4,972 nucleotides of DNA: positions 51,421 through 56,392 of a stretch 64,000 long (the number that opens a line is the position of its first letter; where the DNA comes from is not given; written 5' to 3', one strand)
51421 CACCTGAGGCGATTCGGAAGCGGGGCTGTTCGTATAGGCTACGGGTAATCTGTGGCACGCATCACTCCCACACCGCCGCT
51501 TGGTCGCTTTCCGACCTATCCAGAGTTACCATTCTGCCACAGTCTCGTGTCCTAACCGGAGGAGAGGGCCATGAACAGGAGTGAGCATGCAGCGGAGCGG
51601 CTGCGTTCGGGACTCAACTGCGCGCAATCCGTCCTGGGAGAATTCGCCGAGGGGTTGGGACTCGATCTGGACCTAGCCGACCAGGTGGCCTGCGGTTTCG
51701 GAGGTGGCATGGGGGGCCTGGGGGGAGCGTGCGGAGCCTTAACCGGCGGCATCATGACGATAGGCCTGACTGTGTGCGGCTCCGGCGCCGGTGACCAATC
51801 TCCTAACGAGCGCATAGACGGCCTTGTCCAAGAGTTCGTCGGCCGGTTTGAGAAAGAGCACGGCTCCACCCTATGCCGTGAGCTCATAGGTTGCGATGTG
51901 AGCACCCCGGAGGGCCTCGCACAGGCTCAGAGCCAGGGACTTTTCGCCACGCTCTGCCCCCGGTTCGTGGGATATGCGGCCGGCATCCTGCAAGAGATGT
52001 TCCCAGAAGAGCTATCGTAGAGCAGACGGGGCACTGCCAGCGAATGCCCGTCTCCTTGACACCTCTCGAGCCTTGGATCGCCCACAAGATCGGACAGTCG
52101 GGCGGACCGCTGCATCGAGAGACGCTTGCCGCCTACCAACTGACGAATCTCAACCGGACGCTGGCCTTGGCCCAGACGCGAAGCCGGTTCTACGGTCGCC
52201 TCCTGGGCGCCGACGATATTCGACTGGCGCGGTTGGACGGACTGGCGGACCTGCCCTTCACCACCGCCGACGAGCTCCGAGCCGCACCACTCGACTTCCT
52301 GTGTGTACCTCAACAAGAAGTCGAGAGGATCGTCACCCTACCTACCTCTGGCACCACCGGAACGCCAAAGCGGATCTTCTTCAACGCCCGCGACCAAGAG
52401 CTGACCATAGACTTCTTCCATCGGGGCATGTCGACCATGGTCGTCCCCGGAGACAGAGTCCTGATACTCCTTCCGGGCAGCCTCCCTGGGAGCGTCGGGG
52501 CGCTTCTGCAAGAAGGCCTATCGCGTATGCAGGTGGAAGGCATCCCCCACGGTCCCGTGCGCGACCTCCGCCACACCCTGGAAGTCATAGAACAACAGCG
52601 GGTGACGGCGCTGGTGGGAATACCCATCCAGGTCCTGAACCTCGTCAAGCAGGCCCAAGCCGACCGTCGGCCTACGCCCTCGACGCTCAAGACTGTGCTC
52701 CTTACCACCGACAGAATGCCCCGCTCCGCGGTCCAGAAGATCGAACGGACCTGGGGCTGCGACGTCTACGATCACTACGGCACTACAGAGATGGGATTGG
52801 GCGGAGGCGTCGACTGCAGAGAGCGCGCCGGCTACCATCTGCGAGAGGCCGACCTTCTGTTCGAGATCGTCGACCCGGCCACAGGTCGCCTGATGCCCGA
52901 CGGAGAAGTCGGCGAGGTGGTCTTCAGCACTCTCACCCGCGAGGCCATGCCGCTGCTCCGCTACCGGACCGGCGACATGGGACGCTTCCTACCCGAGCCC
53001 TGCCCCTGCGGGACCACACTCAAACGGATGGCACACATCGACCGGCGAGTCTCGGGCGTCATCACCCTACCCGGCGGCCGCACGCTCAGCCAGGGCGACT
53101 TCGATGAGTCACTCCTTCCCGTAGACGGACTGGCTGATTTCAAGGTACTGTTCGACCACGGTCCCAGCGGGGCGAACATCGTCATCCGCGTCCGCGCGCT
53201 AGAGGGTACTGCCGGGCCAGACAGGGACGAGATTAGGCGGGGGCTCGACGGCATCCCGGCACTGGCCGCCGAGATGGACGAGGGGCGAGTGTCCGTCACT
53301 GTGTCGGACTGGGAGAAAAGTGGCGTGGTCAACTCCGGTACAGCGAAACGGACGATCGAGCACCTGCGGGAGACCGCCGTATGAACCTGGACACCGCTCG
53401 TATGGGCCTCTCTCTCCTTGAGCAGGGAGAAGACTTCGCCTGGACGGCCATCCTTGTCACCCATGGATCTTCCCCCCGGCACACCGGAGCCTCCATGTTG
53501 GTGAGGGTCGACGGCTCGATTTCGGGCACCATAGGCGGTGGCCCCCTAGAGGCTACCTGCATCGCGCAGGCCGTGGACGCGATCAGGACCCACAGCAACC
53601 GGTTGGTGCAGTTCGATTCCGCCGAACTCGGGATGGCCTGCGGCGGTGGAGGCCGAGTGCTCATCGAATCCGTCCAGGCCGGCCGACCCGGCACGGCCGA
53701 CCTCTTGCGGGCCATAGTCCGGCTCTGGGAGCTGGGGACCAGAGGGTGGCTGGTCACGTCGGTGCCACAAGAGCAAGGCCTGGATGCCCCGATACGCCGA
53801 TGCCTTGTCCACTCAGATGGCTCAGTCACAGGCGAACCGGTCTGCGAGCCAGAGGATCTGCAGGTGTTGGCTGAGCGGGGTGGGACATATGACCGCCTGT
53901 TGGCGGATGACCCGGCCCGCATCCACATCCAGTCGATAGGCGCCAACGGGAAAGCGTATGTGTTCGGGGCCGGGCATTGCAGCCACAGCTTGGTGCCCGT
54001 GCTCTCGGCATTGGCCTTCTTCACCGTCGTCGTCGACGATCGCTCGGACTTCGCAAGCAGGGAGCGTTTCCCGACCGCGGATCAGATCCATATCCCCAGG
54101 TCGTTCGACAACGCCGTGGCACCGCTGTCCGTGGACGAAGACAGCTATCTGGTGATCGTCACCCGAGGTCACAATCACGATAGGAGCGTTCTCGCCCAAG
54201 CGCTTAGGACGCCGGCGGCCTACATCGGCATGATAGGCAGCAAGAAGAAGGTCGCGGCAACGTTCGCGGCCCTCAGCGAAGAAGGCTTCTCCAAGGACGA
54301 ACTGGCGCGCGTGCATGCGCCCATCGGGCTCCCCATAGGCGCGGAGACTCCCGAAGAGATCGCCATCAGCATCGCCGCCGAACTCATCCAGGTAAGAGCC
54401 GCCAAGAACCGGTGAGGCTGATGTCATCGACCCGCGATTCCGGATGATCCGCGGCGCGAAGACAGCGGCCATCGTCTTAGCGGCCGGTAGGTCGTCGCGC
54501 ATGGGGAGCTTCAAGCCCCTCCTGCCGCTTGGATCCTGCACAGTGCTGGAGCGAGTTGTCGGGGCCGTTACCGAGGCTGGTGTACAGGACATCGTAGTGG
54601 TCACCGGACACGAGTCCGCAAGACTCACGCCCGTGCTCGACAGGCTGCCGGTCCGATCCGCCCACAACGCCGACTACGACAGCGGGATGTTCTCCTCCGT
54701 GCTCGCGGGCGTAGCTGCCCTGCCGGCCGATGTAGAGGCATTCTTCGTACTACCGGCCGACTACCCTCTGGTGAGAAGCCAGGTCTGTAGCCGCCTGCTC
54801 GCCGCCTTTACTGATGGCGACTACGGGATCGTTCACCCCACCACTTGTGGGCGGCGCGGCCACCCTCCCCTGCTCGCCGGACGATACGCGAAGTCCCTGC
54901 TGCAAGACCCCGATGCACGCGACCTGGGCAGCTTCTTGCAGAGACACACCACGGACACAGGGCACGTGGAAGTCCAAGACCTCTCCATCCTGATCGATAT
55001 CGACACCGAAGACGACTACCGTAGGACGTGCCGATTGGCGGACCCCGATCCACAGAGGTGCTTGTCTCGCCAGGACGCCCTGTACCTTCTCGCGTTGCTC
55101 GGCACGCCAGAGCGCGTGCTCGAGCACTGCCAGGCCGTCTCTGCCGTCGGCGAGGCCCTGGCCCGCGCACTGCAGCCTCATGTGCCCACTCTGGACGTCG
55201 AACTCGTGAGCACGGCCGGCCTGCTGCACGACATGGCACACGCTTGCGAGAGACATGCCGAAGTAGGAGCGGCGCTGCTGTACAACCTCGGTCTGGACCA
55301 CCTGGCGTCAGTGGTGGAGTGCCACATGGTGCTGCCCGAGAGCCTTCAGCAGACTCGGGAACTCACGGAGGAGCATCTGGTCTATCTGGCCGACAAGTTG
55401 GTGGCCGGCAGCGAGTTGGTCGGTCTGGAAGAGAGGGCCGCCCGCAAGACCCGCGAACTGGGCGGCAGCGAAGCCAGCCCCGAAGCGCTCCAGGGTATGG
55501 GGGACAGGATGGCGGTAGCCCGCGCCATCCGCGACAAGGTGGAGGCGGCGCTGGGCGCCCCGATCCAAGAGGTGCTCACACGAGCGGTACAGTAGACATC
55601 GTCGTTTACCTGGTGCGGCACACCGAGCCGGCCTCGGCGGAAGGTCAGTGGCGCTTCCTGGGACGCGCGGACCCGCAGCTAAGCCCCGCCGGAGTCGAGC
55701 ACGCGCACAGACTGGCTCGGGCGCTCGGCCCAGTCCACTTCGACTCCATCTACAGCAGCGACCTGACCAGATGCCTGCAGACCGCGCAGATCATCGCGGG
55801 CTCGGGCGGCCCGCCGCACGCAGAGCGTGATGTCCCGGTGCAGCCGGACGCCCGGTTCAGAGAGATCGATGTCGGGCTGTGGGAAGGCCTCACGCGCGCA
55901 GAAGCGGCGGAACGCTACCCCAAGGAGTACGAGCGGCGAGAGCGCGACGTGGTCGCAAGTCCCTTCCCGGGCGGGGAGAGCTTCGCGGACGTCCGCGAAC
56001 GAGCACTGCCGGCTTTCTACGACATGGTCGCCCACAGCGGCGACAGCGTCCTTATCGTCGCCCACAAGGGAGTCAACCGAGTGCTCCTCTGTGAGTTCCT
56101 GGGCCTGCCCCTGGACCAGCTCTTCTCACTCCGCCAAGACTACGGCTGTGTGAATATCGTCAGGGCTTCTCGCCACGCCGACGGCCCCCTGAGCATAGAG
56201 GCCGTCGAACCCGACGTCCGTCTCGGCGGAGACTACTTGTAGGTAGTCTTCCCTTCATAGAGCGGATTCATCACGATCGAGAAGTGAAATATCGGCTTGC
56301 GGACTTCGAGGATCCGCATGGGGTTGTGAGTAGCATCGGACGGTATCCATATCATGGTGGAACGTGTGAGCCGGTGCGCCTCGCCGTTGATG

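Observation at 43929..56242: Mop aldehyde oxidoreductase embedded in a 12-kb conserved neighbourhood of unknown function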

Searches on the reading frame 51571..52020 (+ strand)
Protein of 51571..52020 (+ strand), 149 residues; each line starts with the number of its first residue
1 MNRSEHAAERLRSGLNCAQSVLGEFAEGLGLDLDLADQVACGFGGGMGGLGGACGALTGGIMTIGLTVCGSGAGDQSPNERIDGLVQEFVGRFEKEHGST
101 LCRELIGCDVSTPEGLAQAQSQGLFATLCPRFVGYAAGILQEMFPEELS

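Call 5: search_protein_families(library=ncbifam, proteins=[window:51571-52020:+], max_evalue=0.001)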
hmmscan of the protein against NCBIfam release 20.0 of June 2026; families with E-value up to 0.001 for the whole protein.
window:51571-52020:+ (149 aa): 3 families
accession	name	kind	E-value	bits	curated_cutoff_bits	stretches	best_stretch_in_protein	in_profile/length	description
TIGR01909.1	C_GCAxxG_C_C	subfamily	3.6e-21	75.5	47.4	1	15-143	1-119/120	C-GCAxxG-C-C family (seleno)protein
NF045501.1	HUGP_GUXX-star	exception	3e-14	53.1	325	1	4-140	11-151/236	HUGP/GUXX-star fusion selenoprotein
NF045669.1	DVU1555_fam_CGA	exception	3.2e-11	43.1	103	1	13-110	12-112/140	DVU_1555 family C-GCAxxG-C-C protein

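Call 6: search_protein_families(library=pfam, proteins=[window:51571-52020:+], max_evalue=0.001)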
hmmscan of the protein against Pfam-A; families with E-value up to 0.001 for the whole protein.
window:51571-52020:+ (149 aa): 1 family
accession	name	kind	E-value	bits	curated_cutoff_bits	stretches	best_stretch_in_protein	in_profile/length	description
PF09719.15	C_GCAxxG_C_C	-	1.2e-29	103.2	27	1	16-143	2-118/118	Putative redox-active protein (C_GCAxxG_C_C)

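Call 82: search_solved_structures(query=window:51571-52020:+, show_alignments=0, max_evalue=1)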
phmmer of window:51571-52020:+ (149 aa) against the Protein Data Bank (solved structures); distinct sequences matched with E-value up to 1: 3.
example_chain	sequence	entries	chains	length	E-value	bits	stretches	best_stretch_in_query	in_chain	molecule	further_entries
8qhh_A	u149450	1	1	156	0.2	15.3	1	58-130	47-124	Bet v 1 related allergen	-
9cf4_A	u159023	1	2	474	0.68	13.6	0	33-144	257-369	Aminotransferase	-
4jko_A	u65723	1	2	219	0.83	13.4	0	109-146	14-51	Acetyl xylan esterase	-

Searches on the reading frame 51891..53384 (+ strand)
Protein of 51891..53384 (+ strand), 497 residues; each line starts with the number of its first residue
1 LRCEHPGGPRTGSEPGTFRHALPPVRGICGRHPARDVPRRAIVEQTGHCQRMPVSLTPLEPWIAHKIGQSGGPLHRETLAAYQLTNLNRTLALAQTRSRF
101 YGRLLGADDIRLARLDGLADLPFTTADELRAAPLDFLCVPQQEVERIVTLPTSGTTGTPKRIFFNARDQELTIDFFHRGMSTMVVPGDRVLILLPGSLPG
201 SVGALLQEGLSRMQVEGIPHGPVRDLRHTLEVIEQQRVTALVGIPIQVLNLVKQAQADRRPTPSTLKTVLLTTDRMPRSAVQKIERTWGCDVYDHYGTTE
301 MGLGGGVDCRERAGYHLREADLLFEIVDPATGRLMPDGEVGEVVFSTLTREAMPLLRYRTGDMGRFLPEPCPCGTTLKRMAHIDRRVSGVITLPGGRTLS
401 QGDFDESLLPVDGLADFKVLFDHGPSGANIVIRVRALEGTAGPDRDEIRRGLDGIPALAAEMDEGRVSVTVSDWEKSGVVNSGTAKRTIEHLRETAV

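Call 5: search_protein_families(library=ncbifam, proteins=[window:51891-53384:+], max_evalue=0.001)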
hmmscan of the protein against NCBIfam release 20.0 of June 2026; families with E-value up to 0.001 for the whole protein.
window:51891-53384:+ (497 aa): 23 families
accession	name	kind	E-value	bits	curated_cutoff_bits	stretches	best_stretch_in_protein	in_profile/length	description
NF045666.1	DVU1553_fam_AMP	equivalog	6.3e-138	459.4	300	1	57-387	1-331/331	DVU_1553 family AMP-dependent CoA ligase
NF041878.1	paak_haloarch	equivalog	1.7e-41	142.2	700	1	74-416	8-353/427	phenylacetate--CoA ligase PaaK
TIGR02155.1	PA_CoA_ligase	equivalog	1.3e-37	129.4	646.3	1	76-396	5-326/422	phenylacetate--CoA ligase PaaK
NF053551.1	FlxY_rubin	equivalog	1.7e-36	125.9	520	1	77-427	7-362/424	flexirubin biosynthesis putative acyl-CoA ligase FlxY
NF041217.1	BagE_FevW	exception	1e-22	80.7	800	1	79-406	13-329/424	bagremycin/ferroverdin synthetase BagE/FevW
TIGR03335.1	F390_ftsA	equivalog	1.5e-21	76.7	458.7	1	85-386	20-329/445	coenzyme F390 synthetase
NF004837.0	PRK06187.1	subfamily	2e-15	56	476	1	136-343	162-375/531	long-chain-fatty-acid--CoA ligase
TIGR01733.1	AA-adenyl-dom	subfamily_domain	2.1e-11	43.3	317.4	1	146-345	122-324/409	amino acid adenylation domain-containing protein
NF009071.0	PRK12406.1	subfamily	1.7e-09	36.6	701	1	149-345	158-356/510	acyl-CoA synthetase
NF006181.0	PRK08314.1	subfamily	3.7e-07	28.8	705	1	150-346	209-404/563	long-chain-fatty-acid--CoA ligase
NF005426.0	PRK07008.1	equivalog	3.5e-06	25.9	822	1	152-304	188-337/545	3-(methylthio)propionyl-CoA ligase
NF004674.0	PRK06018.1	subfamily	7.4e-06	24.9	766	1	152-306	185-336/544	long-chain-fatty-acid--CoA ligase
TIGR01923.1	menE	equivalog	8.9e-06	24.8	330.15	1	143-301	111-260/442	o-succinylbenzoate--CoA ligase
NF005859.1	PRK07788.1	exception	1.2e-05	24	875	1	147-303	219-371/560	long-chain-fatty-acid--CoA ligase FadD2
NF006020.0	PRK08162.1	subfamily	1.2e-05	23.9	677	0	228-315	262-346/545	acyl-CoA synthetase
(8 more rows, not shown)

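Call 6: search_protein_families(library=pfam, proteins=[window:51891-53384:+], max_evalue=0.001)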
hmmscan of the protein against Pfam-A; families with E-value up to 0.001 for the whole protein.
window:51891-53384:+ (497 aa): 1 family
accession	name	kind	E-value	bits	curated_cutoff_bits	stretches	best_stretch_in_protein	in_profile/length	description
PF00501.34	AMP-binding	-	5.7e-21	75.2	29.9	1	148-346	166-375/384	AMP-binding enzyme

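Call 83: search_solved_structures(query=window:52044-53384:+, show_alignments=1, max_evalue=0.00001)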
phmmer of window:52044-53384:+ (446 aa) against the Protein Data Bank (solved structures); distinct sequences matched with E-value up to 0.00001: 8.
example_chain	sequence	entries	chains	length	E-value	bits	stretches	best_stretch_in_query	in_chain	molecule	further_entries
4r1l_A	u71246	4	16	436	5.3e-39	137.5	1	23-343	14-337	Phenylacetate-coenzyme A ligase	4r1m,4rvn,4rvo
2y27_A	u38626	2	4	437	3.4e-33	118.3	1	24-375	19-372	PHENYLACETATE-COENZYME A LIGASE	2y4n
2y4o_A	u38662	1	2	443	1.3e-30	109.8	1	24-346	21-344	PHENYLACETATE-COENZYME A LIGASE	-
9s3l_A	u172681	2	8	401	1.1e-24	90.3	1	33-350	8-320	Phenylacetate-CoA ligase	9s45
6wuq_A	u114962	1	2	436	3.8e-23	85.2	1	28-372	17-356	AjiA1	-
6siw_A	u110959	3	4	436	4.3e-20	75.1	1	27-358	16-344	PaaK-like ligase (AMP-dependent synthetase and ligase) | AMP-dependent synthetase and ligase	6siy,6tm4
6siw_B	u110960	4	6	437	4.3e-20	75.1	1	27-358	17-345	PaaK-like ligase (AMP-dependent synthetase and ligase) | AMP-dependent synthetase and ligase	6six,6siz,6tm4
6hdw_A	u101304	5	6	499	1.1e-18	70.5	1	83-385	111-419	2-hydroxyisobutyryl-CoA synthetase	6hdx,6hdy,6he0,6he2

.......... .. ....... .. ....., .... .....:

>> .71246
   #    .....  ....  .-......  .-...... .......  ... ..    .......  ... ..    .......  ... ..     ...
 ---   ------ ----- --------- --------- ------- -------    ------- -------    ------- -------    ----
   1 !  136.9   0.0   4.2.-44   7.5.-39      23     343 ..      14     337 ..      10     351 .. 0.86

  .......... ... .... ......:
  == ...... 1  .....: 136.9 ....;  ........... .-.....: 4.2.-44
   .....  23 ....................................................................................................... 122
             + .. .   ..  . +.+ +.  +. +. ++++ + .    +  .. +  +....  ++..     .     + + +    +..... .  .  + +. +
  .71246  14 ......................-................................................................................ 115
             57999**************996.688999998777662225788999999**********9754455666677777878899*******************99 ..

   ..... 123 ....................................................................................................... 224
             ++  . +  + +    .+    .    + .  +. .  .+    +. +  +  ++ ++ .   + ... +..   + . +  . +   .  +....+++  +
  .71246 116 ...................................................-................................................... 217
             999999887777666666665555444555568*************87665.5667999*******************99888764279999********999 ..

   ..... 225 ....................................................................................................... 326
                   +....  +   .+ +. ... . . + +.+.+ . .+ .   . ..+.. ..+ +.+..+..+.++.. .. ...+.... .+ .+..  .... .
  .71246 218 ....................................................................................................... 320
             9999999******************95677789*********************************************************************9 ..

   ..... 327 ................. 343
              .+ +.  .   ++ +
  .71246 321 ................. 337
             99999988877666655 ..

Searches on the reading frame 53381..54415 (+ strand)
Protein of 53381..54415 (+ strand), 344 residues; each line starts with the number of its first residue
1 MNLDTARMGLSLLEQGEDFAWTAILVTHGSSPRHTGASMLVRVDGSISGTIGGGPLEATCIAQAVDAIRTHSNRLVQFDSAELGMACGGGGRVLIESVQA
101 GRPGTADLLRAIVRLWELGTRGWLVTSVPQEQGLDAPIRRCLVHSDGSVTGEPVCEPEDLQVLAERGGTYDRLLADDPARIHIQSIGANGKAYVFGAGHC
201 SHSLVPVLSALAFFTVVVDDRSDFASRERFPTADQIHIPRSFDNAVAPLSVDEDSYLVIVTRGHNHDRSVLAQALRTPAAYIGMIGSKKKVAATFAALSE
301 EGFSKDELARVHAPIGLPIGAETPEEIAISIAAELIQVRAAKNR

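Call 5: search_protein_families(library=ncbifam, proteins=[window:53381-54415:+], max_evalue=0.001)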
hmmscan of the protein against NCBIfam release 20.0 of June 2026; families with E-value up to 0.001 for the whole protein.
window:53381-54415:+ (344 aa): 2 families
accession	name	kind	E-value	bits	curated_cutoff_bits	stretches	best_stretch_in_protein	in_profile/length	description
NF045664.1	XdhC_rel_AOR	equivalog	1.1e-105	353.8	350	1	10-340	6-345/346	XdhC family aldehyde oxidoreductase maturation factor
TIGR02964.1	xanthine_xdhC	equivalog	7.7e-41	140.3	161.6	2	190-336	101-246/246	xanthine dehydrogenase accessory protein XdhC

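Call 6: search_protein_families(library=pfam, proteins=[window:53381-54415:+], max_evalue=0.001)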
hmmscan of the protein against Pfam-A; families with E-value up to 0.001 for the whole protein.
window:53381-54415:+ (344 aa): 2 families
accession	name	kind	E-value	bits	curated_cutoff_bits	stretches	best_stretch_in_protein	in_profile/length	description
PF13478.12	XdhC_C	-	4.7e-45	153.6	29.7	1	193-335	2-125/125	XdhC Rossmann domain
PF02625.21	XdhC_CoxI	-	1.8e-19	69.8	24.3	1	12-79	1-68/68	XdhC and CoxI family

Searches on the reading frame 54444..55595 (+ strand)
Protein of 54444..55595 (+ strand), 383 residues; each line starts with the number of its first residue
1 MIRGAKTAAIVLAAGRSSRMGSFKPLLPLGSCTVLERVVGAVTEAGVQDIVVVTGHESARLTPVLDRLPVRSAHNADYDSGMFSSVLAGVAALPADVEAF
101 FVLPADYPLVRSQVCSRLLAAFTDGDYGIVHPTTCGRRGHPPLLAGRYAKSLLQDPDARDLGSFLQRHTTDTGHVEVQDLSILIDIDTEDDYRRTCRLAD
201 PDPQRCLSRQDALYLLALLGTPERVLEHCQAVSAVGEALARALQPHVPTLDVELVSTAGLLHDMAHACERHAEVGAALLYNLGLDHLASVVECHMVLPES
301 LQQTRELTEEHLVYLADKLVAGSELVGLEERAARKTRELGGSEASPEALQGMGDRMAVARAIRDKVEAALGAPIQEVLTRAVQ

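Call 5: search_protein_families(library=ncbifam, proteins=[window:54444-55595:+], max_evalue=0.001)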
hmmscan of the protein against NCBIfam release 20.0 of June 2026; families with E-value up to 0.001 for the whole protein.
window:54444-55595:+ (383 aa): 29 families (the best 25 are shown)
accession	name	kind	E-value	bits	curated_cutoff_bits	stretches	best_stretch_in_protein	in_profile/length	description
NF045665.1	NTPtran_DVU1551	equivalog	2.4e-109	365.7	315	1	8-370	2-358/359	DVU_1551 family NTP transferase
TIGR03310.1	matur_MocA_YgfJ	equivalog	4e-41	141.1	186.45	1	9-194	2-187/188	molybdenum cofactor cytidylyltransferase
NF045782.1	NicBOxredNboR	equivalog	4.6e-18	65.6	260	1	5-193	7-203/206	nicotine blue oxidoreductase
TIGR03202.1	pucB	equivalog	1.4e-14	54.2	235.05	1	8-192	2-192/192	xanthine dehydrogenase accessory protein PucB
TIGR02665.1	molyb_mobA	equivalog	3.2e-12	46.9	151.85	1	8-170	2-164/186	molybdenum cofactor guanylyltransferase MobA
TIGR00295.1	TIGR00295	hypoth_equivalog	1.8e-11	44.1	172.35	1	215-354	4-158/164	TIGR00295 family protein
NF010932.0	PRK14352.1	equivalog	4.3e-11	42.1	611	1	5-124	5-128/488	bifunctional UDP-N-acetylglucosamine diphosphorylase/glucosamine-1-phosphate N-acetyltransferase GlmU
NF010933.0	PRK14353.1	equivalog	1.5e-10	40.3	505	1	6-125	5-127/453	bifunctional UDP-N-acetylglucosamine diphosphorylase/glucosamine-1-phosphate N-acetyltransferase GlmU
TIGR01173.1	glmU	equivalog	2.2e-10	40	366.85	1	8-124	2-119/452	bifunctional UDP-N-acetylglucosamine diphosphorylase/glucosamine-1-phosphate N-acetyltransferase GlmU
NF053639.1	Mfer334_fam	equivalog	6.4e-10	39.2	260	1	9-122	2-126/209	pseudomurein biosynthesis protein PmurB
NF010935.0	PRK14355.1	equivalog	8.5e-10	37.8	718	1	6-124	3-123/459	bifunctional UDP-N-acetylglucosamine diphosphorylase/glucosamine-1-phosphate N-acetyltransferase GlmU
NF010938.0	PRK14358.1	equivalog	5.2e-09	35.2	500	1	9-122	10-124/481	bifunctional N-acetylglucosamine-1-phosphate uridyltransferase/glucosamine-1-phosphate acetyltransferase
NF011056.0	PRK14489.1-1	equivalog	2e-08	33.7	379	1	6-153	5-139/363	bifunctional molybdenum cofactor guanylyltransferase MobA/molybdopterin-guanine dinucleotide biosynthesis adaptor protein MobB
NF001457.0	PRK00317.1-3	equivalog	4.8e-08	32.7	164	1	8-154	3-143/200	molybdenum cofactor guanylyltransferase MobA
NF010940.0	PRK14360.1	equivalog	6.6e-08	31.5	602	1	9-122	4-119/452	bifunctional UDP-N-acetylglucosamine diphosphorylase/glucosamine-1-phosphate N-acetyltransferase GlmU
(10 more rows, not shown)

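Call 6: search_protein_families(library=pfam, proteins=[window:54444-55595:+], max_evalue=0.001)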
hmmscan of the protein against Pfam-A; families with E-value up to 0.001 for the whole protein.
window:54444-55595:+ (383 aa): 3 families
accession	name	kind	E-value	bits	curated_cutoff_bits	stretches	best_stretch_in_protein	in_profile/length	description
PF12804.13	NTP_transf_3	-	1.8e-37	129.4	27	1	9-168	1-157/160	MobA-like NTP transferase domain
PF01966.28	HD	-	2.8e-10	40.9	22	1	225-321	1-115/116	HD domain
PF01128.25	IspD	-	8.8e-05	22.8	27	1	8-130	2-125/221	2-C-methyl-D-erythritol 4-phosphate cytidylyltransferase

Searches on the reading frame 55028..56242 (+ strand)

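Call 5: search_protein_families(library=ncbifam, proteins=[window:55028-56242:+], max_evalue=0.001)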
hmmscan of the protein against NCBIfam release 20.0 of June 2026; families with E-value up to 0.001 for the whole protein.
window:55028-56242:+ (404 aa): 19 families
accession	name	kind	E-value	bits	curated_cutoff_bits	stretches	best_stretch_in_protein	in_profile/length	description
TIGR03162.1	ribazole_cobC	equivalog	2.2e-44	151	162.9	1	193-377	1-175/176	alpha-ribazole phosphatase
NF045917.1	PhserinePhPspA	equivalog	9.4e-30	103.9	350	1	193-378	4-182/211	phosphoserine phosphatase PspA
NF005567.0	PRK07238.1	equivalog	9.2e-28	97.6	326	1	184-393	171-371/378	bifunctional RNase H/acid phosphatase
NF011580.0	PRK15004.1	equivalog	9.8e-21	74.7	250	1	193-380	3-183/203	adenosylcobalamin/alpha-ribazole phosphatase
NF009994.0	PRK13463.1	equivalog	4.5e-19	69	277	1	191-365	3-170/203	phosphoserine phosphatase 1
TIGR03848.1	MSMEG_4193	subfamily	4.7e-18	65.4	203.85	1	193-383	2-189/204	MSMEG_4193 family putative phosphomutase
NF002339.0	PRK01295.1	equivalog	3.4e-13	49.5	316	1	193-370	5-182/206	2,3-bisphosphoglycerate-dependent phosphoglycerate mutase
NF002901.0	PRK03482.1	equivalog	5.1e-13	49.1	261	1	192-363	3-167/215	2,3-diphosphoglycerate-dependent phosphoglycerate mutase GpmB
NF002217.0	PRK01112.1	equivalog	3.1e-11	43.1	320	1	266-370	98-205/228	2,3-bisphosphoglycerate-dependent phosphoglycerate mutase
TIGR01258.1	pgm_1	subfamily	4.1e-11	42.7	81.7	1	194-300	4-107/245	2,3-bisphosphoglycerate-dependent phosphoglycerate mutase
NF010713.0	PRK14115.1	equivalog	6.8e-10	38.6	305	1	194-300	5-108/248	2,3-diphosphoglycerate-dependent phosphoglycerate mutase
NF038349.1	dPGM_arch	equivalog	8e-10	38.9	225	1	195-378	3-169/194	2,3-diphosphoglycerate-dependent phosphoglycerate mutase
NF010718.0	PRK14120.1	equivalog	8.8e-08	31.7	366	1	194-301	8-112/249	phosphoglyceromutase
NF009993.0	PRK13462.1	equivalog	1.3e-06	28.2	226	1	193-364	8-165/203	acid phosphatase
NF010714.0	PRK14116.1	equivalog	3.7e-05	23.4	401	1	195-301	6-109/229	2,3-diphosphoglycerate-dependent phosphoglycerate mutase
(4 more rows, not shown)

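Call 6: search_protein_families(library=pfam, proteins=[window:55028-56242:+], max_evalue=0.001)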
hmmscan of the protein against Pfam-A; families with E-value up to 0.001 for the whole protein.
window:55028-56242:+ (404 aa): 1 family
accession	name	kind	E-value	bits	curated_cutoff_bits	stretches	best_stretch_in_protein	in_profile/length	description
PF00300.27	His_Phos_1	-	1e-51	175.8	21.7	1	193-382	1-183/194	Histidine phosphatase superfamily (branch 1)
